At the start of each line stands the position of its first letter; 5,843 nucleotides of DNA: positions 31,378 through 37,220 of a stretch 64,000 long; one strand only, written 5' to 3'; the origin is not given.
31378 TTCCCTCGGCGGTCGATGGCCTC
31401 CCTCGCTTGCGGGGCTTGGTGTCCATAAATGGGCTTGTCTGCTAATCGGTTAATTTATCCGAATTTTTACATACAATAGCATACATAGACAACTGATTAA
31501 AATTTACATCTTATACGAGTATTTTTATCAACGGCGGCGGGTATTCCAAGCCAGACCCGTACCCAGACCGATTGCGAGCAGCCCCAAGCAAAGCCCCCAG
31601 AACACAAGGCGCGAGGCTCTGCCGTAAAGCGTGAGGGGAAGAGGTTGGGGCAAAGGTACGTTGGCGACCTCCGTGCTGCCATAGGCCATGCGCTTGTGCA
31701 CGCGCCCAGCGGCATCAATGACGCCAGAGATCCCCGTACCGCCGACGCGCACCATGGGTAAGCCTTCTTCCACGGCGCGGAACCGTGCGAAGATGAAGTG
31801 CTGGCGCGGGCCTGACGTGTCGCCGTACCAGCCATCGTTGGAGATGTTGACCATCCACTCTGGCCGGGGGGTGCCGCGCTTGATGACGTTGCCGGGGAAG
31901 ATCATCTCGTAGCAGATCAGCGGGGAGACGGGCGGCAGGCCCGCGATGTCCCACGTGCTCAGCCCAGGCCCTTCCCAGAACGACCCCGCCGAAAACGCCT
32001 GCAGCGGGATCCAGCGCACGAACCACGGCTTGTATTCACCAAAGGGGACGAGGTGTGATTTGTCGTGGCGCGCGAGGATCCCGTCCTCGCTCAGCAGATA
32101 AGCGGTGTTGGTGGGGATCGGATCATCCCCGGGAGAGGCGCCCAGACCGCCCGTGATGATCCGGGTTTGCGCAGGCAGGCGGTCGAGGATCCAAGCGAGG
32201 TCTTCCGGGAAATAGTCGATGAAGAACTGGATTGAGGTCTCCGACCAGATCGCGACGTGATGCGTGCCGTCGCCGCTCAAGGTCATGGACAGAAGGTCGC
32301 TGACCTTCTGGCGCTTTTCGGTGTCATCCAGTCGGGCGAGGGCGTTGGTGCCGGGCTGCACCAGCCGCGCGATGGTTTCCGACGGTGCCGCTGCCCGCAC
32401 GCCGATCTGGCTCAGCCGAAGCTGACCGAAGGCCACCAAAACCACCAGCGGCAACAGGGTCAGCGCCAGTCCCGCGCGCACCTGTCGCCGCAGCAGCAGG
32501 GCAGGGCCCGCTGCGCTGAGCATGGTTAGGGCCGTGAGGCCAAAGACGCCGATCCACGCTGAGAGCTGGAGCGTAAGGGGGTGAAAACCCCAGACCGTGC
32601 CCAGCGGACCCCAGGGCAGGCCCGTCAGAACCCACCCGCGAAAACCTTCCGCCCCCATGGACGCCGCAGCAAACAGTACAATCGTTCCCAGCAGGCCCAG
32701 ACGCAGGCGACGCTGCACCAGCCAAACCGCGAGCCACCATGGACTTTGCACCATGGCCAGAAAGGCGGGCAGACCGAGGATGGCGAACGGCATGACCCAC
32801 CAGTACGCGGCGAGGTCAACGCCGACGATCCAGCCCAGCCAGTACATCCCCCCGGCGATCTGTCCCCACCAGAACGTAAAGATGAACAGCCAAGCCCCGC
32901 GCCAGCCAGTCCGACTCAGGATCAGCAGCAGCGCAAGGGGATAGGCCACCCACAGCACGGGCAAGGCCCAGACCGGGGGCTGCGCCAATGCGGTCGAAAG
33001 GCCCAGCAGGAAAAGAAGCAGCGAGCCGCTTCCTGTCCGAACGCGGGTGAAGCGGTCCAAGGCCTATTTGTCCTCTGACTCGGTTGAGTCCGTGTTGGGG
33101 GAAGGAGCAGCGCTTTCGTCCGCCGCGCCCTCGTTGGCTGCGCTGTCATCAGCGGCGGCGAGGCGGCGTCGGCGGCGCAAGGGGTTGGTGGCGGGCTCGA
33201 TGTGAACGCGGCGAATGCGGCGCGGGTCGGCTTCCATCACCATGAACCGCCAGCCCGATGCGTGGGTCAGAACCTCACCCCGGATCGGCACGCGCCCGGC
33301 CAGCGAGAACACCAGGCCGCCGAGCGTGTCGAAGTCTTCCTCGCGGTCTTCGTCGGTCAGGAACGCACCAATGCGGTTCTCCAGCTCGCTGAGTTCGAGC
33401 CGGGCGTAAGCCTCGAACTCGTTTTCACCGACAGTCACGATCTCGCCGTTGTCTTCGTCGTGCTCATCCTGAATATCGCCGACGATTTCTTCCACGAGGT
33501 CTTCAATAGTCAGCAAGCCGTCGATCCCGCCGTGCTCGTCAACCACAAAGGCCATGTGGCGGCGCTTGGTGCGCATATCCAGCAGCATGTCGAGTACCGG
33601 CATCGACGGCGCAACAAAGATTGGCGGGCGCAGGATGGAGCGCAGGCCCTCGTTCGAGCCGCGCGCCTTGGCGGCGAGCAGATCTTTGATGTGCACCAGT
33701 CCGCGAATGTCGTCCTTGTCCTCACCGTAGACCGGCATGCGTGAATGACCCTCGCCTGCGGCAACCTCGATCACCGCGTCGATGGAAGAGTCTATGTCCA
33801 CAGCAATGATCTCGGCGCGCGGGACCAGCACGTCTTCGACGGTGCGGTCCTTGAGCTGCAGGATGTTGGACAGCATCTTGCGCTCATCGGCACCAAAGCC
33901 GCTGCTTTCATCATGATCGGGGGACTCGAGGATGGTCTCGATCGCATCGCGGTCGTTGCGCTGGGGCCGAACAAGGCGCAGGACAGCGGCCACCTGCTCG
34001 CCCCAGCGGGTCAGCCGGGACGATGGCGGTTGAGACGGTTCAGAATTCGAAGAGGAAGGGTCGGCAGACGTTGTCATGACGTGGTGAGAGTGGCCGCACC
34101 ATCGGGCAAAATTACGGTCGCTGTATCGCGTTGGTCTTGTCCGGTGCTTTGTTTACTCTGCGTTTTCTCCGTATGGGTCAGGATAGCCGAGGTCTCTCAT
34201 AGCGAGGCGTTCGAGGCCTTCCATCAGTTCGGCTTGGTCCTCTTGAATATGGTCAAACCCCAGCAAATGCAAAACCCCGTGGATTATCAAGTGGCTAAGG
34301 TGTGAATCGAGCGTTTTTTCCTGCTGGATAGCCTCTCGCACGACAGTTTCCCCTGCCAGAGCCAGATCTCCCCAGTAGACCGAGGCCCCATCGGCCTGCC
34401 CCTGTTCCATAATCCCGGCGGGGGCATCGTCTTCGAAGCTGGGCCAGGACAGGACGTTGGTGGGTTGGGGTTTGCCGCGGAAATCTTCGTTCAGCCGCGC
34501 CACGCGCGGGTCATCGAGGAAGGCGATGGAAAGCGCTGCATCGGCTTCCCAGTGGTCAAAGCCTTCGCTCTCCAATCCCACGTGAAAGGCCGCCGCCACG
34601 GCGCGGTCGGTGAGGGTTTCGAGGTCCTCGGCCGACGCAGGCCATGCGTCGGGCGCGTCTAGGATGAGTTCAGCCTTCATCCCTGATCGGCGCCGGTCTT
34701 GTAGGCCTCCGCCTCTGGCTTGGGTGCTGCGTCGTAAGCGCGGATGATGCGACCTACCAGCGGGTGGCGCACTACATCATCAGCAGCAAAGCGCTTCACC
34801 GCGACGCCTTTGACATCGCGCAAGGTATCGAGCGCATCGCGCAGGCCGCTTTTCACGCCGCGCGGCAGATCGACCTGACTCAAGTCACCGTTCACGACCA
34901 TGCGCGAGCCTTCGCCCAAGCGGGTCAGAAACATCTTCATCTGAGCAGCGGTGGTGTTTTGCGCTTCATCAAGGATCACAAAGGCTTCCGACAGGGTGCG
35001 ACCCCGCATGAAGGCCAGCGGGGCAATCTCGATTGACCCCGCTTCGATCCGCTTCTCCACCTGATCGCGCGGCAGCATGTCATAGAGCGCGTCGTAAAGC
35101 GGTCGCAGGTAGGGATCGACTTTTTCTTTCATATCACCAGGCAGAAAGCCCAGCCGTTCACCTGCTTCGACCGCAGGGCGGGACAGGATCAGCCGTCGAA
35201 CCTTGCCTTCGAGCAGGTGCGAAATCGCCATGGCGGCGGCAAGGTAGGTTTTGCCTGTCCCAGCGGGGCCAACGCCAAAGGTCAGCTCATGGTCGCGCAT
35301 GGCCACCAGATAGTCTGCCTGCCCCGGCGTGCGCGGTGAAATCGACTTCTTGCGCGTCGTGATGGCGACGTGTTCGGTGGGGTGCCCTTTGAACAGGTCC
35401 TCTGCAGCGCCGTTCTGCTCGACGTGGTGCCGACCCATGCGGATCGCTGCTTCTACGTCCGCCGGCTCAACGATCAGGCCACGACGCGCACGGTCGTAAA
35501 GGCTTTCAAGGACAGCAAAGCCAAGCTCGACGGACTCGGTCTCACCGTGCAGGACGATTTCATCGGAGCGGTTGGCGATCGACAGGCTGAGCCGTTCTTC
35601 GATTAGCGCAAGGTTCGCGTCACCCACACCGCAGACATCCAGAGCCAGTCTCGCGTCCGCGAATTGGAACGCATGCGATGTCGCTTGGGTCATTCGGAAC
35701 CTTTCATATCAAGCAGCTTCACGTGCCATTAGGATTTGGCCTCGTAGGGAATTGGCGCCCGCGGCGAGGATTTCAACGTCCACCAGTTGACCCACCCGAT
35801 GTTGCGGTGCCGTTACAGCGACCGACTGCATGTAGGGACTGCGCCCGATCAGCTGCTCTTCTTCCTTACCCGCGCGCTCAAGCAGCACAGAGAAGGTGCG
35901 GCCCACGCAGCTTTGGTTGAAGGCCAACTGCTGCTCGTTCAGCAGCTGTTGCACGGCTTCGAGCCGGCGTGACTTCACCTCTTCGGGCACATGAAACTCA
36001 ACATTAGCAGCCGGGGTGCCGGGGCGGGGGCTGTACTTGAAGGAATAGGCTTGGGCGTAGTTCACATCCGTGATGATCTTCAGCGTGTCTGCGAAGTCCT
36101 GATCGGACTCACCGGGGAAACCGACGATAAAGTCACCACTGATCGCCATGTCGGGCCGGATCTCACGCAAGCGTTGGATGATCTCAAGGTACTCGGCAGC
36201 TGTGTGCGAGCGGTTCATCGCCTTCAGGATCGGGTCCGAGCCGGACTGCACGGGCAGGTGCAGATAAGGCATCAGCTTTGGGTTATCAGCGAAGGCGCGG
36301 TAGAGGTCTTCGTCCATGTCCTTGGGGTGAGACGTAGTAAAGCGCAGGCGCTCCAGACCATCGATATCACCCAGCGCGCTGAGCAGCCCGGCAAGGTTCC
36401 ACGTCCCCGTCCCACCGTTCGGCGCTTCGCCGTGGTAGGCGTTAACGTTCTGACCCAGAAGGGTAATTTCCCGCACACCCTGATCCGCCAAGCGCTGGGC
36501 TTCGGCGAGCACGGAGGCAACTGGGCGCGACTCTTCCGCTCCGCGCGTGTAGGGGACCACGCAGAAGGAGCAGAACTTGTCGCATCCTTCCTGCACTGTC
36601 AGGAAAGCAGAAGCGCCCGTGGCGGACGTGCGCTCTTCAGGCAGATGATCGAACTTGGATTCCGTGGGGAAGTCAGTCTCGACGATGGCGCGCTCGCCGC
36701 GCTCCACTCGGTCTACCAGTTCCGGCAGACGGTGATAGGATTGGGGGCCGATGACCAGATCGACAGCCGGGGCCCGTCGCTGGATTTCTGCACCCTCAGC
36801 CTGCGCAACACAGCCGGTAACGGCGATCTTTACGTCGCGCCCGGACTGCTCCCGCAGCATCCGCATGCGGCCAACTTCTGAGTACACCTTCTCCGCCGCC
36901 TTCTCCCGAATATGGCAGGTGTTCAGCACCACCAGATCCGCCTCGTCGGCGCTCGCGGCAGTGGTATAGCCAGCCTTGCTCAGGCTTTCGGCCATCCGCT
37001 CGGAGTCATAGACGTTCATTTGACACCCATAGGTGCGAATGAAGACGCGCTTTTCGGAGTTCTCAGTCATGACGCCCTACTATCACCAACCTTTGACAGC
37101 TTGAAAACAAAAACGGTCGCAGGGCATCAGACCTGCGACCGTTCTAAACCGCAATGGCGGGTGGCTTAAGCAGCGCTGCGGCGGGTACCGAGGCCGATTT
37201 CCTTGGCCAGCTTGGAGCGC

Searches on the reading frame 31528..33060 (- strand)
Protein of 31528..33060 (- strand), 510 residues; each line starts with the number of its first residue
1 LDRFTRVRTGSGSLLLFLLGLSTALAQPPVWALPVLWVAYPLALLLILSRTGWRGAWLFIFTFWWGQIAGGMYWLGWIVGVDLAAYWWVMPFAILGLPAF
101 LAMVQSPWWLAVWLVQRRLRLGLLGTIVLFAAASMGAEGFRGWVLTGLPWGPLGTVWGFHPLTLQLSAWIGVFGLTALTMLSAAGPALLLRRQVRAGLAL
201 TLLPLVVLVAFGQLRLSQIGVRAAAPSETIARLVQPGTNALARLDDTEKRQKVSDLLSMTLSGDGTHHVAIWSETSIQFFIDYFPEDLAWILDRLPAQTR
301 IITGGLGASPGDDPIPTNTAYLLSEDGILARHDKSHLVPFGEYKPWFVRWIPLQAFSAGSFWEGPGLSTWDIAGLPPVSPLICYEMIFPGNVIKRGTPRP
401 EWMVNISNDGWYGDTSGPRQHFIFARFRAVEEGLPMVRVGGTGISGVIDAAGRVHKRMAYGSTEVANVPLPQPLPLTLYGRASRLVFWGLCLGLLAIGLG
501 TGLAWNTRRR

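Call 55: search_protein_families(library=pfam, proteins=[window:31528-33060:-], max_evalue=0.00001)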
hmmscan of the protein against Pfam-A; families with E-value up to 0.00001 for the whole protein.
window:31528-33060:- (510 aa): 2 families
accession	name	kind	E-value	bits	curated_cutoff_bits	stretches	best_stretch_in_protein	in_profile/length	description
PF00795.27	CN_hydrolase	-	9.6e-17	61.6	23.2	1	301-463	78-239/256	Carbon-nitrogen hydrolase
PF20154.4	LNT_N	-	5.3e-15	56.4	27.1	1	20-184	2-158/159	Apolipoprotein N-acyltransferase N-terminal domain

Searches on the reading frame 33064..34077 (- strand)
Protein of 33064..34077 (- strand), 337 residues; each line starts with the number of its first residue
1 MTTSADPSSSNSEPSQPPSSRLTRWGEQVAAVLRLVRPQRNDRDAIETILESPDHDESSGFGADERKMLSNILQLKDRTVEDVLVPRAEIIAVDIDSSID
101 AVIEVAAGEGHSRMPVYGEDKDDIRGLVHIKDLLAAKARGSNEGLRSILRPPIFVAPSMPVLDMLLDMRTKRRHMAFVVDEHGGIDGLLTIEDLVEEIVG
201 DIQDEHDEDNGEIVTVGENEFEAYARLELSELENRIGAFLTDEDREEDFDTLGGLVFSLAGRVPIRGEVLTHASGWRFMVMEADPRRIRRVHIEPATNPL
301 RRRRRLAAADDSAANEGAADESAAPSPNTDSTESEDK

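Call 55: search_protein_families(library=pfam, proteins=[window:33064-34077:-], max_evalue=0.00001)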
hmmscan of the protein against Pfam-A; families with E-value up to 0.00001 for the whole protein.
window:33064-34077:- (337 aa): 2 families
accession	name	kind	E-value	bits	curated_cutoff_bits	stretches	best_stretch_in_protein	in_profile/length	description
PF03471.22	CorC_HlyC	-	8.4e-17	61.4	27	1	216-295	3-79/81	Transporter associated domain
PF00571.33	CBS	-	6.1e-16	58.9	24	2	149-199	6-56/57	CBS domain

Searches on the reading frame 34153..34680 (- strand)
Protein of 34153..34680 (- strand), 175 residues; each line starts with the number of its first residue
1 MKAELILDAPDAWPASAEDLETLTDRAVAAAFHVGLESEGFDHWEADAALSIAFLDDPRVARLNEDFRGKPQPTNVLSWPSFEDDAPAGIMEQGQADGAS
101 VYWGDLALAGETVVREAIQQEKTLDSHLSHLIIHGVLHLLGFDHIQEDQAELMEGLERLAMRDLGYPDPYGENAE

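Call 55: search_protein_families(library=pfam, proteins=[window:34153-34680:-], max_evalue=0.00001)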
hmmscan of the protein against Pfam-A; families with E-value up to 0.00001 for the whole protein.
window:34153-34680:- (175 aa): 1 family
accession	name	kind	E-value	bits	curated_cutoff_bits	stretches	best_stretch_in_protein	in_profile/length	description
PF02130.23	YbeY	-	2.9e-28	98.7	25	1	20-162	7-127/129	Endoribonuclease YbeY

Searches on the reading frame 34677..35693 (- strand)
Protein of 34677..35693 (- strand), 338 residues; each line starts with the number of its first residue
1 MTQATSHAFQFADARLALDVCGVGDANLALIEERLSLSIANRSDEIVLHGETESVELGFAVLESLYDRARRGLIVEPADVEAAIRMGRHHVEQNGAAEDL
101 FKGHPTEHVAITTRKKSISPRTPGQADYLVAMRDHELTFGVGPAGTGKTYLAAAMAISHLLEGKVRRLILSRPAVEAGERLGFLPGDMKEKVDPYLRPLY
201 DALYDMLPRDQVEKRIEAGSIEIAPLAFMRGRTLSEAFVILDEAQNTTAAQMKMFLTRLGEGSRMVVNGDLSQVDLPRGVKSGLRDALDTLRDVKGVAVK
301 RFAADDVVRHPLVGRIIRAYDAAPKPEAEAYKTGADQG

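Call 55: search_protein_families(library=pfam, proteins=[window:34677-35693:-], max_evalue=0.00001)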
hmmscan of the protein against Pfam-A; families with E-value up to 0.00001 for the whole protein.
window:34677-35693:- (338 aa): 2 families
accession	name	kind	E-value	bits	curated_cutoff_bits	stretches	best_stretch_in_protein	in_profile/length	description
PF02562.22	PhoH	-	5.8e-93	310.5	27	1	118-321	2-205/205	PhoH-like protein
PF13604.12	AAA_30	-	3.1e-07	30.8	27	1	123-274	4-128/191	AAA domain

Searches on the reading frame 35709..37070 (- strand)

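Call 55: search_protein_families(library=pfam, proteins=[window:35709-37070:-], max_evalue=0.00001)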
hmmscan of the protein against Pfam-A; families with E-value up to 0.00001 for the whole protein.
window:35709-37070:- (453 aa): 3 families
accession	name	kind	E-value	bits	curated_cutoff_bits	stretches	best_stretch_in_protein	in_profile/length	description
PF00919.26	UPF0004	-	9e-33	112.7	27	1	8-108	1-98/98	Uncharacterized protein family UPF0004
PF04055.27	Radical_SAM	-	1e-27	97.8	29.5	1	159-331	3-164/166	Radical SAM superfamily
PF01938.26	TRAM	-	2.6e-08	34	21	1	386-447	1-61/61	TRAM domain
